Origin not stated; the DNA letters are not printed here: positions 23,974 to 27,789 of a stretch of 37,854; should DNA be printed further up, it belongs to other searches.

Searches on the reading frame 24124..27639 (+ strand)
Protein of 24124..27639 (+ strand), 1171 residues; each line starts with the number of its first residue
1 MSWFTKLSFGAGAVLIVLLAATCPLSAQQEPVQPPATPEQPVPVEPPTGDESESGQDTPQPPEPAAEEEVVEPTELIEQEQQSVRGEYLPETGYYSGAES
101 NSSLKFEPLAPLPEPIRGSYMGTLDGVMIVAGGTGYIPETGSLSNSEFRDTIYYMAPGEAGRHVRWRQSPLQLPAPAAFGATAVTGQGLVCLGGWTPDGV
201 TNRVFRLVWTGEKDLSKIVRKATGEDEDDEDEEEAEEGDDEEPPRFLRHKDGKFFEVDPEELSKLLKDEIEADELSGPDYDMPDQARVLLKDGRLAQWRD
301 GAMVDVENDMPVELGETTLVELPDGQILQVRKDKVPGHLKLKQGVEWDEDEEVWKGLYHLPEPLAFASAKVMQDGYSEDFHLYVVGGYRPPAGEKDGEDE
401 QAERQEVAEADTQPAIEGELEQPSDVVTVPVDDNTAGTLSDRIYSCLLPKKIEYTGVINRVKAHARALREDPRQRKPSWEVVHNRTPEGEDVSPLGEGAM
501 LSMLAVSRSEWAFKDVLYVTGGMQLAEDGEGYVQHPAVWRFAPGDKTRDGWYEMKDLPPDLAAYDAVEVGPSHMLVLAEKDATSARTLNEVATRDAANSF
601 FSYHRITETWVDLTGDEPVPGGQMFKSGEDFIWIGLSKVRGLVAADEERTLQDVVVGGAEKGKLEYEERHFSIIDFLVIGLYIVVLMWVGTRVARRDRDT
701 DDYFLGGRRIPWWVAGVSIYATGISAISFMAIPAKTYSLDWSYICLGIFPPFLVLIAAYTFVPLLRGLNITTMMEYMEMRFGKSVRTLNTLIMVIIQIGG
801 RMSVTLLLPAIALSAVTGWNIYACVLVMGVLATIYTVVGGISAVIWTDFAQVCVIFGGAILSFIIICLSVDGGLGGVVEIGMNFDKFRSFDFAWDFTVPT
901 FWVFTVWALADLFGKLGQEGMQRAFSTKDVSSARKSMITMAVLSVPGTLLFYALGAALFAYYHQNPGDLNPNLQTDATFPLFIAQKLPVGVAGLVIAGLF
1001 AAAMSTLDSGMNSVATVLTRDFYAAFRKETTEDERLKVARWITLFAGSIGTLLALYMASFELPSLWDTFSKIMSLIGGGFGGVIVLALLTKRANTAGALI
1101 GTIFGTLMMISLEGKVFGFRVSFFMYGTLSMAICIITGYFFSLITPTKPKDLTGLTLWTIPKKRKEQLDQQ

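Call 37: search_protein_families(library=pfam, proteins=[window:24124-27639:+], max_evalue=0.001)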
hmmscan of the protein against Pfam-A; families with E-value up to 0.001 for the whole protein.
window:24124-27639:+ (1171 aa): 1 family
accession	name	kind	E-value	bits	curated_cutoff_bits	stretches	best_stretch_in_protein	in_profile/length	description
PF00474.23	SSF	-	6.5e-53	180.5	22.8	1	703-1105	1-406/406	Sodium:solute symporter family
